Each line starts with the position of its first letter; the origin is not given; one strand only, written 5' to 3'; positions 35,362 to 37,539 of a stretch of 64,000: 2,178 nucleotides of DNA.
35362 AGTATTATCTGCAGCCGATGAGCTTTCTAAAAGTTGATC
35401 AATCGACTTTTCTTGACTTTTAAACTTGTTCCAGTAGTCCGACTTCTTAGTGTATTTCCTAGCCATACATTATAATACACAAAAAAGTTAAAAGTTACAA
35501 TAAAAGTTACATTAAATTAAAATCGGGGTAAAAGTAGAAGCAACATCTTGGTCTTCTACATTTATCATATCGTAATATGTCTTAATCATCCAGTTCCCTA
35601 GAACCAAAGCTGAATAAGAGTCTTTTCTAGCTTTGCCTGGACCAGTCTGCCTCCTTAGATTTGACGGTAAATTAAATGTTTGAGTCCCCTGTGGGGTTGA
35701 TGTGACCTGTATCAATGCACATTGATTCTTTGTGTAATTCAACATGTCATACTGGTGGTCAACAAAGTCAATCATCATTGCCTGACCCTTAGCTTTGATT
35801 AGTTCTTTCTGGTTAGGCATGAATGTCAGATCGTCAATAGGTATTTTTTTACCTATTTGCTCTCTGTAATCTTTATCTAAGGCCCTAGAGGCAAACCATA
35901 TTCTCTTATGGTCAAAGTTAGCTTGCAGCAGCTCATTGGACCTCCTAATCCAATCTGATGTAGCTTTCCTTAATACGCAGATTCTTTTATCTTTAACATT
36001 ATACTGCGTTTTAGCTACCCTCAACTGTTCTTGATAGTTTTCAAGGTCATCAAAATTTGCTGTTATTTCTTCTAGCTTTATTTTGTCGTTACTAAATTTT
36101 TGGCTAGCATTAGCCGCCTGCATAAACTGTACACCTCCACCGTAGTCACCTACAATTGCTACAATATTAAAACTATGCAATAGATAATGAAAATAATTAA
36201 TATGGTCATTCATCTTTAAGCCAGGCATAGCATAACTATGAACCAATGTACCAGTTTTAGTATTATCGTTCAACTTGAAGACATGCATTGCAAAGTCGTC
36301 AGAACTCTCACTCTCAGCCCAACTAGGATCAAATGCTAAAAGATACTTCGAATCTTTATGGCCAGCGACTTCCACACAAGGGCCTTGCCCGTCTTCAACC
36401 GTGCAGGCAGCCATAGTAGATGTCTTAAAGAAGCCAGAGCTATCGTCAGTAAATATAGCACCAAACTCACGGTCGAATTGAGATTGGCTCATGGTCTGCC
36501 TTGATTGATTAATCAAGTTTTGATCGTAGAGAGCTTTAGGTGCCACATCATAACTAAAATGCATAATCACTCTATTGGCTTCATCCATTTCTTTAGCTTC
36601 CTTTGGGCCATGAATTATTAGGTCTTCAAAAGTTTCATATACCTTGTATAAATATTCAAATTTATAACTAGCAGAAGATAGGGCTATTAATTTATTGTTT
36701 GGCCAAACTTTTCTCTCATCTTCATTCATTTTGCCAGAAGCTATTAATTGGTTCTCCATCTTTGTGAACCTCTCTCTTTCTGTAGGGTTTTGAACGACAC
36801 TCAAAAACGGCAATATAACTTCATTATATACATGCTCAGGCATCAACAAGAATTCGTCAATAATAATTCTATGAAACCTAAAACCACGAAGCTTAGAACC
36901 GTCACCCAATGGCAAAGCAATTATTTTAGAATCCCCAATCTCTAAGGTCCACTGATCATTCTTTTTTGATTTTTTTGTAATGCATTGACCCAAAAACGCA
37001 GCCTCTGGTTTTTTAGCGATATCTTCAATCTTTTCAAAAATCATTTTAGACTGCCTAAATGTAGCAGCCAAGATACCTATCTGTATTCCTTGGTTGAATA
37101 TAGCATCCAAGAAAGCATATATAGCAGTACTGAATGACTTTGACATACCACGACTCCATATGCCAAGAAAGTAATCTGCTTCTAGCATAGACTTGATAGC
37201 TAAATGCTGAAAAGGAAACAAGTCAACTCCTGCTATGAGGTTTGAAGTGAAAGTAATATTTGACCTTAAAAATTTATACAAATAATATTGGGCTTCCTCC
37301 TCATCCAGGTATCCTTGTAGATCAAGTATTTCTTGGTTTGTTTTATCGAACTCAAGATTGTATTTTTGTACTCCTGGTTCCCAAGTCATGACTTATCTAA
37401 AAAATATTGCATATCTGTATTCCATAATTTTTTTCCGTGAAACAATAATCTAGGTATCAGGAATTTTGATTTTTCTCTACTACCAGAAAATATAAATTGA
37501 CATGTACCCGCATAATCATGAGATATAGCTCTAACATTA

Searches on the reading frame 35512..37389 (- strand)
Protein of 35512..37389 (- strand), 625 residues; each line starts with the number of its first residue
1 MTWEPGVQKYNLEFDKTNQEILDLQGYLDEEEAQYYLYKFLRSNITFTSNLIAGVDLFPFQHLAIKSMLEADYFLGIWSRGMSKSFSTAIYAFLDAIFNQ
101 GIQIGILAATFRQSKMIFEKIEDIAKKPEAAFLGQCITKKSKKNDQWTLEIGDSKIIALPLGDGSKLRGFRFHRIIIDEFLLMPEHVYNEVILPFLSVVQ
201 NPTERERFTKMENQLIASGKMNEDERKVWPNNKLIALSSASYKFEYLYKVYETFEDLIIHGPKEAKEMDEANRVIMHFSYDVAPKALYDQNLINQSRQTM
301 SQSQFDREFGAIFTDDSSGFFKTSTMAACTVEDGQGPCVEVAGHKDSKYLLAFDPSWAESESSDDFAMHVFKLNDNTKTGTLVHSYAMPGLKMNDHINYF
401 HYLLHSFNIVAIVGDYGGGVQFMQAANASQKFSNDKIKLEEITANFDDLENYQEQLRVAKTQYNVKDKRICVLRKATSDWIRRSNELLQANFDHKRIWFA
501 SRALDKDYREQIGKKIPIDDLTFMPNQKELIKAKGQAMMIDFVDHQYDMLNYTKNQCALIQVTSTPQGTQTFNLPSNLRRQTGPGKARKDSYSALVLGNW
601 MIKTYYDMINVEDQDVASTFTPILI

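Call 6: search_protein_families(library=phrogs, proteins=[window:35512-37389:-])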
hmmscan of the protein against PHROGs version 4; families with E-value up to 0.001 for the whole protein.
window:35512-37389:- (625 aa): 5 families
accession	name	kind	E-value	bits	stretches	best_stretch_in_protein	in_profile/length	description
phrog_2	-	head and packaging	2.1e-27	97.2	1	56-516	265-563/807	terminase large subunit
phrog_15503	-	unknown function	1.3e-12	48.6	1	53-213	67-224/245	-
phrog_5989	-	head and packaging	1.6e-10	41.7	1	55-185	140-265/347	terminase large subunit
phrog_7579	-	head and packaging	1.3e-09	38.7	1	79-196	25-134/239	terminase large subunit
phrog_9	-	head and packaging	2.9e-07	30.7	1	27-188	179-338/812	terminase large subunit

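Call 19: search_dna_similar(query=window:35512-37389:-, collection=phages, mode=protein, max_rows=25)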
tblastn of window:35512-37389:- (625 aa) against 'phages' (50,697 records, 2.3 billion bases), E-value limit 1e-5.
Records with a match: 114; places in all: 114; records where one place covers at least 80% of the query: 2.
Best place of each record, by identity: <60% 114.
By first word of the organism name: Bacillus 69; Lactococcus 21; Clostridioides 6; Clostridium 6; Staphylococcus 4; Enterococcus 2; Thomasclavelia 2; Microcystis 1; Peptoclostridium 1; Lysinibacillus 1; and 1 more.
By host as written in the record: Lactococcus lactis 17; Bacillus anthracis Sterne 10; Bacillus cereus 10; Bacillus anthracis 7; Bacillus subtilis BEST7003 6; Bacillus subtilis subsp. subtilis str. 168 5; Bacillus anthracis ST-1 4; Bacillus cereus ATCC 27348 4; and 28 more.
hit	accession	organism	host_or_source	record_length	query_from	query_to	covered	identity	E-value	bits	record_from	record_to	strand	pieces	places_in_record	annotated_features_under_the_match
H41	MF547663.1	Clostridioides phage LIBA2945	Clostridioides difficile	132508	54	601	88%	22.5%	2e-10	71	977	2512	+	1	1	terminase-like family protein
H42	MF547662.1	Clostridioides phage LIBA6276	Clostridioides difficile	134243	54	601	88%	22.5%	2e-10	71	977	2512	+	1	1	terminase-like family protein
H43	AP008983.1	Clostridium phage c-st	Clostridium botulinum type C strain ...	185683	11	448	70%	24.8%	3e-19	99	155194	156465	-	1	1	conserved phage-related protein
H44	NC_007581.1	Clostridium phage c-st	Clostridium botulinum type C strain ...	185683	11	448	70%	24.8%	3e-19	99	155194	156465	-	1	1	conserved phage-related protein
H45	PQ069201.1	Bacillus phage C30-3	Bacillus sp. C30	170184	36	418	61%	23.6%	3e-10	70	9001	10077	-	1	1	record has no annotation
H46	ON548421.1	Bacillus phage vB_BanS-Thrax5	Bacillus anthracis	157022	45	418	60%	23.9%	1e-9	68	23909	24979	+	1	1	terminase large subunit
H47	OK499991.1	Bacillus phage vB_BanS_Sophrita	Bacillus anthracis Sterne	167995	45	418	60%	23.6%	5e-10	69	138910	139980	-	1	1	DNA packaging protein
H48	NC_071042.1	Bacillus phage vB_BanS_Sophrita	Bacillus anthracis Sterne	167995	45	418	60%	23.6%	5e-10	69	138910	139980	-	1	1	DNA packaging protein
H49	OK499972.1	Bacillus phage vB_BanS_Chewbecca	Bacillus anthracis Sterne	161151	45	418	60%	23.4%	6e-10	69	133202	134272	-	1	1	putative terminase ATPase subunit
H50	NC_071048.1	Bacillus phage vB_BanS_Chewbecca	Bacillus anthracis Sterne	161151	45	418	60%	23.4%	6e-10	69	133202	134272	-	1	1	putative terminase ATPase subunit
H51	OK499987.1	Bacillus phage vB_BanS_MrDarsey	Bacillus anthracis Sterne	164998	45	418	60%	23.4%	6e-10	69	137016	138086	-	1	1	terminase ATPase subunit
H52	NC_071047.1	Bacillus phage vB_BanS_MrDarsey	Bacillus anthracis Sterne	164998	45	418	60%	23.4%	6e-10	69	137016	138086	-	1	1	terminase ATPase subunit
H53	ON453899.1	Clostridium phage Amboise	[Clostridium] innocuum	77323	52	407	57%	24.5%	3e-18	96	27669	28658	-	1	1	terminase large subunit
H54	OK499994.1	Bacillus phage vB_BanS_Skywalker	Bacillus anthracis Sterne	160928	45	418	60%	23.2%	1e-9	68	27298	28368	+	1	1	terminase large subunit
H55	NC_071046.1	Bacillus phage vB_BanS_Skywalker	Bacillus anthracis Sterne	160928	45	418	60%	23.2%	1e-9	68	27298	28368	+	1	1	terminase large subunit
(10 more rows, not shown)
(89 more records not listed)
